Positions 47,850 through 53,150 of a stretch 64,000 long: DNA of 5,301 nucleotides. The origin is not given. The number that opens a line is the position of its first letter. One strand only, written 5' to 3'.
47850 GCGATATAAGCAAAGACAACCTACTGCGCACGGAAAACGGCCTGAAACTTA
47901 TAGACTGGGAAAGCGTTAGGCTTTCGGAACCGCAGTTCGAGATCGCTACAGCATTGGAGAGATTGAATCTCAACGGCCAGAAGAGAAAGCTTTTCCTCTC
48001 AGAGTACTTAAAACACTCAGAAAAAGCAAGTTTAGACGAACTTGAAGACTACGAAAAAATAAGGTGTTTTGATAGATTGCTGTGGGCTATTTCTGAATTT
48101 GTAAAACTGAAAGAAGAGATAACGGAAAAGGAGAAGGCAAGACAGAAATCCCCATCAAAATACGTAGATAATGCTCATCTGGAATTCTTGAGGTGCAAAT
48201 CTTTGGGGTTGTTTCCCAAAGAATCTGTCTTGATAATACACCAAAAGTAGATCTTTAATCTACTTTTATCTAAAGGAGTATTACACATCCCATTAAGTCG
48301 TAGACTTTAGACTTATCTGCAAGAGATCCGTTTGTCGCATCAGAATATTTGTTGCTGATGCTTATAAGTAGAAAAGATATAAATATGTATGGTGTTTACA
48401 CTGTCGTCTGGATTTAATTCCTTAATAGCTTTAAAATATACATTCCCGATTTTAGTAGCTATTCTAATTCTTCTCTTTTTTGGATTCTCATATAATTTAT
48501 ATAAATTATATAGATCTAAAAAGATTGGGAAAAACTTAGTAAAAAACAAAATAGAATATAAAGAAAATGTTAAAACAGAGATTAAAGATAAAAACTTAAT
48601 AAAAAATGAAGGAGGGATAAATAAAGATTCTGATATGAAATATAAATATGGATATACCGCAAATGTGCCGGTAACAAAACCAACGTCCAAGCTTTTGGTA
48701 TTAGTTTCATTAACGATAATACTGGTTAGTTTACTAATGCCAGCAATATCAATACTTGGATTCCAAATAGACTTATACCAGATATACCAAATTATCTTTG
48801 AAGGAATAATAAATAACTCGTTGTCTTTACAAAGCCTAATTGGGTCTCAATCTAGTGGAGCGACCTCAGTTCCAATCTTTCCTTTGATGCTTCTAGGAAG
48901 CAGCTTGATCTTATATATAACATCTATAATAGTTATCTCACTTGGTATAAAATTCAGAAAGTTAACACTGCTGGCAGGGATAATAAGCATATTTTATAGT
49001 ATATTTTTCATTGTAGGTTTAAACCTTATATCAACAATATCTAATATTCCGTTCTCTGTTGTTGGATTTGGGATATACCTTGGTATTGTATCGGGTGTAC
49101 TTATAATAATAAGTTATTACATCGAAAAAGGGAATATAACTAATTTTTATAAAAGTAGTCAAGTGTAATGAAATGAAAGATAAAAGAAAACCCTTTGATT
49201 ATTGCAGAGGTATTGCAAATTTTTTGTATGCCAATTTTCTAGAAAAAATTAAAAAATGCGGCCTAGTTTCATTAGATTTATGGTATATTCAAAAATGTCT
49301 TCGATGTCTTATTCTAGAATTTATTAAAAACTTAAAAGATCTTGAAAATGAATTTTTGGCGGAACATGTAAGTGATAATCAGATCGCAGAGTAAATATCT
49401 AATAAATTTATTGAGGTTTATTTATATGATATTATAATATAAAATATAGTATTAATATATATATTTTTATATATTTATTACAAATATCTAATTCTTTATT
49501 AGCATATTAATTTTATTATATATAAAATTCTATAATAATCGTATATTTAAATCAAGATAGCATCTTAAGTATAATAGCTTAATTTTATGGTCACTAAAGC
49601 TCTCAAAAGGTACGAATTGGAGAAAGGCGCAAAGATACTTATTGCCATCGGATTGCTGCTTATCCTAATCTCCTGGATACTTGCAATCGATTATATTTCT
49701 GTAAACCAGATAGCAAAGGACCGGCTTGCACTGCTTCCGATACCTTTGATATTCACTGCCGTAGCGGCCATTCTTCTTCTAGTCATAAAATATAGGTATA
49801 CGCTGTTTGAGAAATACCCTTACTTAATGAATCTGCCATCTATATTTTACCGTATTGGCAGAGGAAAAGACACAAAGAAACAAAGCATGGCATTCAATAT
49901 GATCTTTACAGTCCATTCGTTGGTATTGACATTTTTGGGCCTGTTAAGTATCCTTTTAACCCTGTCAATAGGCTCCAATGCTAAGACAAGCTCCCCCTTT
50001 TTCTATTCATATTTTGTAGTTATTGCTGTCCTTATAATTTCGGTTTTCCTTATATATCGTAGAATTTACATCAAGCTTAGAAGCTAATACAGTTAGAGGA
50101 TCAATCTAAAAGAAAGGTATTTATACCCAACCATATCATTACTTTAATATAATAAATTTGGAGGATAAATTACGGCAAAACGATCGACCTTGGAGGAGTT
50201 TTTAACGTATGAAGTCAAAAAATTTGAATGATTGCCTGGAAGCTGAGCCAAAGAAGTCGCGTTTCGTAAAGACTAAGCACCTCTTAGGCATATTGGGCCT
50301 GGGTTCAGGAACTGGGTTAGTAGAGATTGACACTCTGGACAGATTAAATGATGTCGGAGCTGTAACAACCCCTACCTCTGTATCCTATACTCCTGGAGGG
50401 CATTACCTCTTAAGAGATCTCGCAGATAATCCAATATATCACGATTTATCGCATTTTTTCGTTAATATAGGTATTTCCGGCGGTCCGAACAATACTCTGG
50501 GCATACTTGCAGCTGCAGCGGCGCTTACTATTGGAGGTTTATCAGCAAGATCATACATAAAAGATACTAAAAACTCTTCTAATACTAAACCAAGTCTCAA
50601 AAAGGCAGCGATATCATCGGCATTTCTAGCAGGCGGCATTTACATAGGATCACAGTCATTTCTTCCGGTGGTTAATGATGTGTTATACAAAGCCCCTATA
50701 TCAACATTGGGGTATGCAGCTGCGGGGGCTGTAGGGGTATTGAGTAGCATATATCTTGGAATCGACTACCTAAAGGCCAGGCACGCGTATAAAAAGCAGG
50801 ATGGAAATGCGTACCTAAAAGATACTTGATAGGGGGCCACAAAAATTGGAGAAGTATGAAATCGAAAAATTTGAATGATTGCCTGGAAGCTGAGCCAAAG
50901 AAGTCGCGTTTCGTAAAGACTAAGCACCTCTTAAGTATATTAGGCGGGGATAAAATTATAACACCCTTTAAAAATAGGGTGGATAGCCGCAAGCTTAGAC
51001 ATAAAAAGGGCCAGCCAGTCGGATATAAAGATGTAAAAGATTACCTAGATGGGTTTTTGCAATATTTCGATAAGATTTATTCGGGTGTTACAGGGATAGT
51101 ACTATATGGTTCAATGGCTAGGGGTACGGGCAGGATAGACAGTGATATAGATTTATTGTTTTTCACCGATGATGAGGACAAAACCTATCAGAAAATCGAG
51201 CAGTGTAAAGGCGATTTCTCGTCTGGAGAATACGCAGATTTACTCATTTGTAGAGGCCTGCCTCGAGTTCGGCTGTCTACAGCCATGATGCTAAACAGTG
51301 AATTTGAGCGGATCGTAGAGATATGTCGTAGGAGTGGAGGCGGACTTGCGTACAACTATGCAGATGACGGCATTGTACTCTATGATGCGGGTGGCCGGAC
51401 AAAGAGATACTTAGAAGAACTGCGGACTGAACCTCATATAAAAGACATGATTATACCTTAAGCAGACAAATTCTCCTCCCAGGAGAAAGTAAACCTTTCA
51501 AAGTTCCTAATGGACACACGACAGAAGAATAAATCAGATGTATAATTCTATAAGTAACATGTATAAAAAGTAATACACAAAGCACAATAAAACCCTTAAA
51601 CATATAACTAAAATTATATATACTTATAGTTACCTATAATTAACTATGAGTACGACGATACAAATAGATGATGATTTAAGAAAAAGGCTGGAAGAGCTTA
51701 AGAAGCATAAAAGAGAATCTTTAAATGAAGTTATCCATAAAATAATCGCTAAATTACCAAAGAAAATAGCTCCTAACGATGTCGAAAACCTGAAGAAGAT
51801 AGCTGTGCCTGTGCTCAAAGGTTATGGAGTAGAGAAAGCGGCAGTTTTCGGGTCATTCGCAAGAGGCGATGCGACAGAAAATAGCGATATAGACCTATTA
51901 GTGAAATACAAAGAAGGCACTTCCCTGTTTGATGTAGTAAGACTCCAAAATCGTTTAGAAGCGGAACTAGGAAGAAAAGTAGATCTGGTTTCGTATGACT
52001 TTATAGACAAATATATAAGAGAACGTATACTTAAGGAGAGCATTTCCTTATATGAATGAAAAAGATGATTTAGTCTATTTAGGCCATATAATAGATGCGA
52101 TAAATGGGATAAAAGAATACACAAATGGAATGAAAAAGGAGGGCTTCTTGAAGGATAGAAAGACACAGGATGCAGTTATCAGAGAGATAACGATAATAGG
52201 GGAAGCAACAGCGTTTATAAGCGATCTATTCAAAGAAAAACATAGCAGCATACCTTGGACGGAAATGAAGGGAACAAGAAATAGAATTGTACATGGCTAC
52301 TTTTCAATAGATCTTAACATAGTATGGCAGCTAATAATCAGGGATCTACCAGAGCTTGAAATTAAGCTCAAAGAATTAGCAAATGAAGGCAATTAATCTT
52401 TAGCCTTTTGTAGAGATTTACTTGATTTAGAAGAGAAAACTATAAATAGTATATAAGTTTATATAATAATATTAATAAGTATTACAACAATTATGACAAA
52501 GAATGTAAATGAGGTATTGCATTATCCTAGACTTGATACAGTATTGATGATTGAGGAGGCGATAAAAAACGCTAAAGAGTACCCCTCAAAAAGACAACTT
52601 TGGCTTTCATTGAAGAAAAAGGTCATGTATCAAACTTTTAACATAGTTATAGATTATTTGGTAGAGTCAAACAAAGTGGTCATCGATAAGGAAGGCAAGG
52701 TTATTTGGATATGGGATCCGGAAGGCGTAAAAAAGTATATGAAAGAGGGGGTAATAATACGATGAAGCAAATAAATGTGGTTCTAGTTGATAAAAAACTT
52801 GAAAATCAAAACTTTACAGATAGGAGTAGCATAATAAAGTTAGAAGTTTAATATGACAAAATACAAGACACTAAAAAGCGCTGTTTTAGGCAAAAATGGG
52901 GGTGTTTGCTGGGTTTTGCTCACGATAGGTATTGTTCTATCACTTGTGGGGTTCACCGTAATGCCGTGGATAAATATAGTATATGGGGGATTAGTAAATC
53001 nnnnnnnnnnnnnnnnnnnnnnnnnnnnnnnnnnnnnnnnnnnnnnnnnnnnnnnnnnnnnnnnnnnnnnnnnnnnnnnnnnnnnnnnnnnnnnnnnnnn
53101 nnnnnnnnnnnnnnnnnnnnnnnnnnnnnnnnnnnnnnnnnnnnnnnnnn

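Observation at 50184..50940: Two unrelated genes 650 nt apart share a near-identical ~90-nt 5' module (RBS plus first 26-34 codons)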

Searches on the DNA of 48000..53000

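Call 41: search_rna_families(source=window, start=48000, end=53000, threshold=evalue, max_evalue=1)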
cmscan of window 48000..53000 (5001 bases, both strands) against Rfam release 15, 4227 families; matches with E-value up to 1: 1.
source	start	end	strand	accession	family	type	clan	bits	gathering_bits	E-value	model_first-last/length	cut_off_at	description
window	48222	48314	-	RF01858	RsaF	Gene; sRNA;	-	24.2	60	0.2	1-119/119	no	RNA Staph. aureus F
